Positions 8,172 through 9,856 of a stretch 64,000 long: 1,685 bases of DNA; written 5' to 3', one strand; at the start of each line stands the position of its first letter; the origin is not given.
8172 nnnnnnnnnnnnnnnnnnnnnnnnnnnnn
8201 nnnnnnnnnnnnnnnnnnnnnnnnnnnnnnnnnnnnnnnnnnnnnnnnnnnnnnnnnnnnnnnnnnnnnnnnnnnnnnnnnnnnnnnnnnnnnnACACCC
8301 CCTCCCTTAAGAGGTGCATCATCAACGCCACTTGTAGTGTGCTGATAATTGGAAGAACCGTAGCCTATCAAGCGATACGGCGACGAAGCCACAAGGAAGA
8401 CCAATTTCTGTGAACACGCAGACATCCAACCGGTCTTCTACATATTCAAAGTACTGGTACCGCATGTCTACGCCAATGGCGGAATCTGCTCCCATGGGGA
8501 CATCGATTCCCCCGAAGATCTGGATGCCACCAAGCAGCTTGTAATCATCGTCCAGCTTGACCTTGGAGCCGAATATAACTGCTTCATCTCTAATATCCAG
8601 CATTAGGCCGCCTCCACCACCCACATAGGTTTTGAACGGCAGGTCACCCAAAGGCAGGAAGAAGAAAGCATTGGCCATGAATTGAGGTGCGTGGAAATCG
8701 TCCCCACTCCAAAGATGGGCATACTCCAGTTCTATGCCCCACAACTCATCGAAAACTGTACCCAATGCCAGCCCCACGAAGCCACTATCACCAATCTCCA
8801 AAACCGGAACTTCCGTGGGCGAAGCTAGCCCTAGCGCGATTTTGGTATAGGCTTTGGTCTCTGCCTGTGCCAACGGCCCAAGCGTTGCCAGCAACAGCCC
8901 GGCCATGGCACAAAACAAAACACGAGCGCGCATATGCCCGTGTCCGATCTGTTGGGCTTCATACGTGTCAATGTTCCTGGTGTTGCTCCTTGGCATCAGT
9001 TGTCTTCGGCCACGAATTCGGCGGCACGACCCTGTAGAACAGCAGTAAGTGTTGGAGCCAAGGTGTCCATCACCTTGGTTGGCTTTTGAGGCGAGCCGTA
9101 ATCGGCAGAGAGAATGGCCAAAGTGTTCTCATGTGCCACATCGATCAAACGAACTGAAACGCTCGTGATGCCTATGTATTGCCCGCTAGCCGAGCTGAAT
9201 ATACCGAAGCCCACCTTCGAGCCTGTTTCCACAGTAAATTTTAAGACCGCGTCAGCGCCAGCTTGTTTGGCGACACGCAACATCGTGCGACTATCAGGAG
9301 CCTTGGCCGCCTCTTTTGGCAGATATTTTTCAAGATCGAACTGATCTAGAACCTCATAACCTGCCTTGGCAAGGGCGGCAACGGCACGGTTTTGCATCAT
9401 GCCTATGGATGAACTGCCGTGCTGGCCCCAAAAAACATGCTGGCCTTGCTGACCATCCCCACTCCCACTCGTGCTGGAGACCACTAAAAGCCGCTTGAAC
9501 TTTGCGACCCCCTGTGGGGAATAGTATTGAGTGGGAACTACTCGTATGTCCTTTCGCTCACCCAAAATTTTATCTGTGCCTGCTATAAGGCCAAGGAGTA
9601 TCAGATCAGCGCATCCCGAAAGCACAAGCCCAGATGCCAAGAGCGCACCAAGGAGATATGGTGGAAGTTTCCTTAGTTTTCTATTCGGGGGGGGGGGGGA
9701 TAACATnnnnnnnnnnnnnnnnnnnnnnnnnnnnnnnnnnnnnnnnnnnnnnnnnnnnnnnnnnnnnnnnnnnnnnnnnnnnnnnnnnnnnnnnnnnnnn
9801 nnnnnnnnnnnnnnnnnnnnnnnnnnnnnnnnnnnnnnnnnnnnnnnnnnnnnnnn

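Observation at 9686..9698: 13-nt homopolymer in codons 3-7 of a lipoprotein gene: candidate translational phase-variation switch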

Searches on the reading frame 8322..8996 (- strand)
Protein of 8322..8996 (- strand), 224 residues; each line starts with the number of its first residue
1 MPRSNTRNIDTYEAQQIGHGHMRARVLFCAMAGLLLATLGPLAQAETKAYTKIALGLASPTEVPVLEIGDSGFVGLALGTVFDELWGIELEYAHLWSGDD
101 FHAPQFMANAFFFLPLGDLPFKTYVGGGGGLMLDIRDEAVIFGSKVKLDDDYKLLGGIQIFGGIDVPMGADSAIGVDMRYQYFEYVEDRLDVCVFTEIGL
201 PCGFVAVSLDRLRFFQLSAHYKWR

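Call 6: search_protein_families(library=pfam, proteins=[window:8322-8996:-], max_evalue=0.01)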
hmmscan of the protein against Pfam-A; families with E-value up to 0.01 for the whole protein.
window:8322-8996:- (224 aa): 1 family
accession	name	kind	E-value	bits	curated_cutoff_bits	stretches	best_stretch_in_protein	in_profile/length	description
PF13505.12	OMP_b-brl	-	0.0019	18.8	28.7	1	31-182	3-152/175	Outer membrane protein beta-barrel domain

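Call 7: search_protein_families(library=ncbifam, proteins=[window:8322-8996:-], max_evalue=0.01)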
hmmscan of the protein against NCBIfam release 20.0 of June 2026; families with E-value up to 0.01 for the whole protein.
window:8322-8996:- (224 aa): 0 families

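Call 10: list_cluster_members(proteins=[P0001, window:8322-8996:-, window:2616-8294:-, window:9894-12692:-])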
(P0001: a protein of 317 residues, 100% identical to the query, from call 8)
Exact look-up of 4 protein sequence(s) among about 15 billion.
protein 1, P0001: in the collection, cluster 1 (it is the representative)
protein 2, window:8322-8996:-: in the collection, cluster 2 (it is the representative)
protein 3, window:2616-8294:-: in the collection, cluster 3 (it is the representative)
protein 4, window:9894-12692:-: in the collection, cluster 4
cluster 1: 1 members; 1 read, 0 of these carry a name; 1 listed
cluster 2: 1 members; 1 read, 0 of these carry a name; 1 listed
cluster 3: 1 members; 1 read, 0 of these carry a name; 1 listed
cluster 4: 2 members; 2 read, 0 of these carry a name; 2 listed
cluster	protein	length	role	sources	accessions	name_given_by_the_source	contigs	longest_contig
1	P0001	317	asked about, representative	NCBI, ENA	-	-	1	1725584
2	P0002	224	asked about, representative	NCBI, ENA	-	-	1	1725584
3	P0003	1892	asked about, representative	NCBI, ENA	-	-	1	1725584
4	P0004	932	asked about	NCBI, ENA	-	-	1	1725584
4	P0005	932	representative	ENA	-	-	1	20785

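Call 40: find_homologous_proteins(query=window:8322-8933:-, max_evalue=0.001)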
Query window:8322-8933:- (203 aa): 1 proteins with E <= 0.001 among 686 candidates.
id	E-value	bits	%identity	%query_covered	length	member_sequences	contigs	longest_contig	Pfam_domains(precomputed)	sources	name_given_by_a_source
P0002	7.3e-132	456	100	100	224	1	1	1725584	-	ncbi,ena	-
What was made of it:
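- Tried and rejected: The protein has no homologues (call 40).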

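Call 68: predict_structure(protein=window:8322-8933:-)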
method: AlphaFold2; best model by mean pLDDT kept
length: 203 residues; sequences in the alignment: 1
mean_pLDDT: 31.2   pTM: 0.25
mean pLDDT of the five models: 31.2, 29.4, 28.7, 27.9, 26.5
residues with pLDDT >= 90: 0; 70-90: 0; 50-70: 1; < 50: 202
segments of 3 or more residues with pLDDT < 50: 1-165, 167-203
pLDDT, mean of each block of 10 residues (from residue 1): 30 38 33 26 30 32 34 32 23 27 25 27 30 29 26 32 38 41 37 34 32
secondary structure, 60 per line:
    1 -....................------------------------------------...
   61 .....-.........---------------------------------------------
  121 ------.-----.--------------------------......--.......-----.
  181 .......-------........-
elements in order: H2-21 H58-65 E67-75 E160-165 E168-174 E180-187 E195-202
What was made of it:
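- On OMP_b-brl (PF13505) small outer-membrane barrels: 18.8 bits against a cutoff of 28.7, E 0.0019 (call 6); the AF2 single-sequence model was unusable (call 68).
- Tried and rejected: The single-sequence AF2 model failed, pLDDT 31 (call 68).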

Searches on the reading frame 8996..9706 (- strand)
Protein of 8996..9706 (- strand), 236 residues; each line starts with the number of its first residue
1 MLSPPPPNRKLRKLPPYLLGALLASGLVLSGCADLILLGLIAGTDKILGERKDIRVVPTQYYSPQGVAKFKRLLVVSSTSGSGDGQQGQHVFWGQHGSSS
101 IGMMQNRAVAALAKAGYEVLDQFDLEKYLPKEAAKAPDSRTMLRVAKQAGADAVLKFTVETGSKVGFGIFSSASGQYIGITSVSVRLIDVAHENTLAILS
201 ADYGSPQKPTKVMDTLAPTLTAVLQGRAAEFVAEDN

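Call 6: search_protein_families(library=pfam, proteins=[window:8996-9706:-], max_evalue=0.01)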
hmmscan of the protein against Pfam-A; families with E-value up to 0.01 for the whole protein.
window:8996-9706:- (236 aa): 0 families

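Call 7: search_protein_families(library=ncbifam, proteins=[window:8996-9706:-], max_evalue=0.01)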
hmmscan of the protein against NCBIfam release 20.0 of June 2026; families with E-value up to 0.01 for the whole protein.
window:8996-9706:- (236 aa): 0 families

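Call 8: find_homologous_proteins(query=window:8996-9706:-, max_evalue=0.001)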
Query window:8996-9706:- (236 aa): 1 proteins with E <= 0.001 among 2821 candidates.
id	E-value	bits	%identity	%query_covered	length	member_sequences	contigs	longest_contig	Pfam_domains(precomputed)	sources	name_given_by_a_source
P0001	1.9e-147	507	100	100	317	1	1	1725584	-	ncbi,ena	-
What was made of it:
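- The cassette is unique to this genome (calls 8, 40). The source is a 1.7-Mb metagenome-type contig (call 8).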

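Call 9: find_encoding_contigs(protein=P0001, flank=10000, max_places=6)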
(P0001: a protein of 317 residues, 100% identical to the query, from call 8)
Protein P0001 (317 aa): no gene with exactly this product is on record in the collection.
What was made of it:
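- Tried and rejected: The protein search found only the gene itself (call 8), and the exact-sequence look-up found no record (call 9).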

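Call 11: find_encoding_contigs(protein=P0005, flank=10000, max_places=6)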
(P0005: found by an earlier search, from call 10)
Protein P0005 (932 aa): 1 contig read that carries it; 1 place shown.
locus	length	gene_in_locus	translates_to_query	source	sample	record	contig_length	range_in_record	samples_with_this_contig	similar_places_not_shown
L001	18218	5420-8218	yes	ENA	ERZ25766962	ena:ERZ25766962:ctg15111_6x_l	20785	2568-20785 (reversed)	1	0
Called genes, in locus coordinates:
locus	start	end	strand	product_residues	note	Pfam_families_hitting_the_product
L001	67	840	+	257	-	-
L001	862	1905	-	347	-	-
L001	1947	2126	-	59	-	-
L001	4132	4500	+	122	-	PF01521:Fe-S_biosyn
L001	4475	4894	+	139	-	-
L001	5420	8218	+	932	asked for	PF02739:5_3_exonuc_N, PF01367:5_3_exonuc, PF01612:DNA_pol_A_exo1, PF22619:DNA_polI_exo1, PF00476:DNA_pol_A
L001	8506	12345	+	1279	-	PF01551:Peptidase_M23, PF07705:CARDB (faint)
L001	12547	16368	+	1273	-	PF07705:CARDB (faint)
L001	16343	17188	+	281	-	-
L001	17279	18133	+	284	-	PF00561:Abhydrolase_1, PF12146:Hydrolase_4, PF12697:Abhydrolase_6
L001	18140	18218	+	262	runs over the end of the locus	PF01557:FAA_hydrolase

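Call 21: search_protein_representatives(protein=window:8996-9706:-)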
Query: 236 residues. Proteins with E-value up to 0.001 (for the whole library): 17; up to 1e-10: 7; up to 1e-30: 1. The best 17 are listed.
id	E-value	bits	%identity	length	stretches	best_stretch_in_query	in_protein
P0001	5.9e-148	506.8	100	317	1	1-236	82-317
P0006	3.8e-23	98.8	38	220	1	27-225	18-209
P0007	1.2e-22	97.2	31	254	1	24-230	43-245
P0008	1.1e-19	87.4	34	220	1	32-220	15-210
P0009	7.3e-17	78.2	33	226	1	51-222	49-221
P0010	6.8e-14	68.5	28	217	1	20-214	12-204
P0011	7.6e-13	65.1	33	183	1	51-191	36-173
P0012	8.3e-09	51.9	28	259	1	21-223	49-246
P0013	1.2e-07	48.1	36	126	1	142-224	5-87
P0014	1.2e-07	48.0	45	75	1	166-230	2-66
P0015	1.6e-07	47.7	37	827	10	107-168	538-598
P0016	4.6e-06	42.9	31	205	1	29-213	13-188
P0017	5.2e-05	39.5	28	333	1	67-230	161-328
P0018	4.4e-04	36.4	31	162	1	74-207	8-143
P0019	6.2e-04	35.9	25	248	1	60-231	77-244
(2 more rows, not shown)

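Call 24: search_protein_families(library=pfam, alignment_id=A2, max_evalue=1)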
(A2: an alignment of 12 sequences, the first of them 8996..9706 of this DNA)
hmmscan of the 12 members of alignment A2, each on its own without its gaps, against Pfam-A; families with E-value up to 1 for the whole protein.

A. member 1, window:8996-9706:- (236 aa): 0 families

B. families by the number of members that match (of 12 scanned): 10 families
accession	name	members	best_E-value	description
PF03783.19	CsgG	4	1e-13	Curli production assembly/transport component CsgG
PF13036.11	LpoB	3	0.021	Peptidoglycan-synthase activator LpoB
PF22056.1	ORF239-like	2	0.0071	ORF239-like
PF04541.19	Herpes_U34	1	0.0081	Herpesvirus virion protein U34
PF08139.17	LPAM_1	1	0.031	Prokaryotic membrane lipoprotein lipid attachment site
PF01795.25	Methyltransf_5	1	0.042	MraW methylase family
PF13847.12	Methyltransf_31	1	0.058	Methyltransferase domain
PF13479.12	AAA_24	1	0.13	AAA domain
PF10890.13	Cyt_b-c1_8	1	0.28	Cytochrome b-c1 complex subunit 8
PF17680.6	FlgO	1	0.31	FlgO protein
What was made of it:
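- On PelC / CsgG / LpoB-like lipoproteins: Among relatives, 4 of 12 hit CsgG and 3 of 12 hit LpoB weakly (call 24).
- Closest known: PelC / LpoB / CsgG outer-membrane lipoproteins. Same: Some relatives hit Pfam CsgG or LpoB (call 24).
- CsgG/LpoB Pfam hits occur in relatives (call 24).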

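Call 25: search_solved_structures(query=A2, max_evalue=1)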
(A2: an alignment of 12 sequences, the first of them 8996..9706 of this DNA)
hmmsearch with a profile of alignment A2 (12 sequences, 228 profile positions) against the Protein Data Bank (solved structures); distinct sequences matched with E-value up to 1: 0.
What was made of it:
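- On PelC / CsgG / LpoB-like lipoproteins: The PDB sequence profile search was empty (call 25).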

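Call 26: find_encoding_contigs(protein=P0006, flank=6000, max_places=3)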
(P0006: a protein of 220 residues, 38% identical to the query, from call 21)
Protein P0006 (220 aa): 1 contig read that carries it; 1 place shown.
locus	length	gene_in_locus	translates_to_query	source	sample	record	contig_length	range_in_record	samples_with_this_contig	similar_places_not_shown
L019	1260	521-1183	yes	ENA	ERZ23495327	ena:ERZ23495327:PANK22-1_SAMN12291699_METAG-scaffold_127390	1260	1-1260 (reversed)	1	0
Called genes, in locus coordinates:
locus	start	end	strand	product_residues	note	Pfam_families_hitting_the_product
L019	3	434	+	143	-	?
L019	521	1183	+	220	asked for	-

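Call 27: find_encoding_contigs(protein=P0007, flank=6000, max_places=3)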
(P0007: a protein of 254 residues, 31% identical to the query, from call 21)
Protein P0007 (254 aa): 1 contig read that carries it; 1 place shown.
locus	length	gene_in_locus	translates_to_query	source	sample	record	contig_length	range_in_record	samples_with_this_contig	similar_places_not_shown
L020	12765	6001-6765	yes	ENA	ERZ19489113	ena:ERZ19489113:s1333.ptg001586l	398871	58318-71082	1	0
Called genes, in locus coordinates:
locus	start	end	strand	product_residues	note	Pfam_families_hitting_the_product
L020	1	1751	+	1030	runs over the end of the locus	-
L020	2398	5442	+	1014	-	-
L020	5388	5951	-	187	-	-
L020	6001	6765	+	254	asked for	-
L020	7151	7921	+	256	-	PF00378:ECH_1, PF16113:ECH_2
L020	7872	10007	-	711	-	PF02629:CoA_binding, PF13380:CoA_binding_2, PF13607:Succ_CoA_lig, PF13549:ATP-grasp_5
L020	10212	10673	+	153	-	PF00011:HSP20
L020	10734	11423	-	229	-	PF00005:ABC_tran, PF13304:AAA_21 (faint)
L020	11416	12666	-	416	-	PF12704:MacB_PCD, PF02687:FtsX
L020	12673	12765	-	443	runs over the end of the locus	PF00587:tRNA-synt_2b, PF03129:HGTP_anticodon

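Call 41: find_encoding_contigs(protein=P0008, flank=6000, max_places=3)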
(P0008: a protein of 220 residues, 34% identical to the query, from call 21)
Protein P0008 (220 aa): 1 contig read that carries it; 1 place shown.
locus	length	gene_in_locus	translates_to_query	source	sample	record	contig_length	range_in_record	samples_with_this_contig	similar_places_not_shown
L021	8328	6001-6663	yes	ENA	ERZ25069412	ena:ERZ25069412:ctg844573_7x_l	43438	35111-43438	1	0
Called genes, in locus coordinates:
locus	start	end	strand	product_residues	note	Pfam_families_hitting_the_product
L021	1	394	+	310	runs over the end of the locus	-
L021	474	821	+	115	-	PF01740:STAS, PF13466:STAS_2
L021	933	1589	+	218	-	-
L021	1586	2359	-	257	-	PF00106:adh_short, PF08659:KR, PF13561:adh_short_C2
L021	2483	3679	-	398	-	PF00155:Aminotran_1_2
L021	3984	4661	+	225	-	-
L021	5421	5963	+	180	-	PF13505:OMP_b-brl (weak)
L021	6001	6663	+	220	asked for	-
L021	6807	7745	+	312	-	PF27225:AF_1859_N, PF10040:CRISPR_Cas6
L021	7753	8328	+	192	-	?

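Call 42: find_encoding_contigs(protein=P0009, flank=6000, max_places=3)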
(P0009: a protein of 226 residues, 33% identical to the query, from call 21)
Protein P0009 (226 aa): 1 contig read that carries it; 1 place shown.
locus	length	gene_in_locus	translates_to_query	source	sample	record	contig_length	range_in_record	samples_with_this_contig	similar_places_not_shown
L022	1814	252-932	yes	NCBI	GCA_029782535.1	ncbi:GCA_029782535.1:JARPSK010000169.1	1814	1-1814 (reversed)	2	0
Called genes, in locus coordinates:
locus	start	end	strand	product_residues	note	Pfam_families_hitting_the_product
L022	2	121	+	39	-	?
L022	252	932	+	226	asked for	-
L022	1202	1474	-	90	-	PF00708:Acylphosphatase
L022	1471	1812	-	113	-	?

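Call 43: find_encoding_contigs(protein=P0012, flank=6000, max_places=3)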
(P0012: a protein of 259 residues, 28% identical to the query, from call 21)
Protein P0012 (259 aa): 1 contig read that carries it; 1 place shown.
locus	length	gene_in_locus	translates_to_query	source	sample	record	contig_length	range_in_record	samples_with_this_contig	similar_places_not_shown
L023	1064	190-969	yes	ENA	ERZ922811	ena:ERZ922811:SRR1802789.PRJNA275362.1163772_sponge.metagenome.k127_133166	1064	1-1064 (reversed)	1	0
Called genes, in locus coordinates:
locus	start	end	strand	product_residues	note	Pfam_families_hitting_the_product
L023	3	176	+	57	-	?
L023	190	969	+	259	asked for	-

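Call 46: predict_structure(alignment_id=A2)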
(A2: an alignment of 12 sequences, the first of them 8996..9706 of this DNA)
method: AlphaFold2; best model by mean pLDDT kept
length: 236 residues; sequences in the alignment: 12
mean_pLDDT: 76.6   pTM: 0.67
mean pLDDT of the five models: 76.6, 74.5, 74.1, 71.7, 71.7
residues with pLDDT >= 90: 98; 70-90: 57; 50-70: 40; < 50: 41
segments of 3 or more residues with pLDDT < 50: 31-50, 82-97, 233-236
pLDDT, mean of each block of 10 residues (from residue 1): 58 65 62 46 42 82 95 92 42 48 90 96 87 81 93 95 76 74 95 95 90 91 85 46
secondary structure, 60 per line:
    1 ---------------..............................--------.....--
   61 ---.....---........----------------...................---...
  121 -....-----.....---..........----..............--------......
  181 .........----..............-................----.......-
elements in order: H16-45 E54-58 H64-68 E72-79 H96-114 E118-120 H122-125 H131-135 H139-148 E153-166 E175-189 E194-207 H209-224 H229-235
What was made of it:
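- On PelC / CsgG / LpoB-like lipoproteins: AF2 mean pLDDT 76.6, with 98 residues above 90 (call 46).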

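Call 48: fold_search(model_id=the predicted structure, library=pdb)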
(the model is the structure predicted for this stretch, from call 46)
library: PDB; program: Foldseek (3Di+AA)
matches with E <= 10: 1288; with E <= 0.001: 25
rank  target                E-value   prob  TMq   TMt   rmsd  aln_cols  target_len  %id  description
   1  5t11_B                9.8e-07  1.00  0.36  0.54   6.6       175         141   15  PelC L103M dodecamer from Paraburkholderia phytofirmans, space group C2 (released 2017-03-15)
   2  5t11_E                1.3e-06  1.00  0.35  0.53   6.6       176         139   15  PelC L103M dodecamer from Paraburkholderia phytofirmans, space group C2 (released 2017-03-15)
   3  5t11_G                1.6e-06  1.00  0.35  0.53   6.6       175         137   15  PelC L103M dodecamer from Paraburkholderia phytofirmans, space group C2 (released 2017-03-15)
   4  5t11_I                2.0e-06  1.00  0.36  0.58   5.8       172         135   14  PelC L103M dodecamer from Paraburkholderia phytofirmans, space group C2 (released 2017-03-15)
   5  5t11_H                2.2e-06  1.00  0.37  0.59   6.0       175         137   15  PelC L103M dodecamer from Paraburkholderia phytofirmans, space group C2 (released 2017-03-15)
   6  9h80_A                2.6e-06  1.00  0.36  0.51   7.4       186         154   14  Structure of the outer membrane exopolysaccharide transporter PelBC (released 2025-06-11)
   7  5t10_B                2.8e-06  1.00  0.32  0.50   8.0       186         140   14  PelC dodecamer from Paraburkholderia phytofirmans, space group P6 (released 2017-03-15)
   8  5t11_F                3.1e-06  1.00  0.33  0.51   6.8       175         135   15  PelC L103M dodecamer from Paraburkholderia phytofirmans, space group C2 (released 2017-03-15)
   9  5t11_A                7.3e-06  1.00  0.37  0.59   5.8       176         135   15  PelC L103M dodecamer from Paraburkholderia phytofirmans, space group C2 (released 2017-03-15)
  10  5t11_C                7.8e-06  1.00  0.33  0.52   7.2       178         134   13  PelC L103M dodecamer from Paraburkholderia phytofirmans, space group C2 (released 2017-03-15)
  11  5t11_D                1.0e-05  1.00  0.36  0.59   5.8       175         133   15  PelC L103M dodecamer from Paraburkholderia phytofirmans, space group C2 (released 2017-03-15)
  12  5t11_K                1.1e-05  1.00  0.30  0.48   7.7       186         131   13  PelC L103M dodecamer from Paraburkholderia phytofirmans, space group C2 (released 2017-03-15)
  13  5t10_C                1.2e-05  1.00  0.35  0.53   6.5       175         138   15  PelC dodecamer from Paraburkholderia phytofirmans, space group P6 (released 2017-03-15)
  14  5t0z_A                1.4e-05  1.00  0.42  0.57   5.1       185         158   11  PelC from Geobacter metallireducens (released 2017-03-15)
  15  5t0z_C                1.4e-05  1.00  0.38  0.53   5.9       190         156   12  PelC from Geobacter metallireducens (released 2017-03-15)
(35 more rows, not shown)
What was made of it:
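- On PelC / CsgG / LpoB-like lipoproteins: Foldseek matches: PelC E 1e-6 with TM on target 0.5-0.59; CsgG, LpoB and TolB N-terminal domain are lower (call 48).
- Closest known: PelC / LpoB / CsgG outer-membrane lipoproteins. Same: The best solved-structure match is PelC (Foldseek E 1e-6, probability 1.0, call 48).
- The AF2 core is confident and PelC is the best fold match (calls 46, 48).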

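Call 70: search_dna_similar(query=window:8996-9706:-, collection=plasmids, mode=protein, max_evalue=0.001, max_rows=10)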
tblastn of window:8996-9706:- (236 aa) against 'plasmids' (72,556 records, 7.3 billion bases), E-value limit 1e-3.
No match.
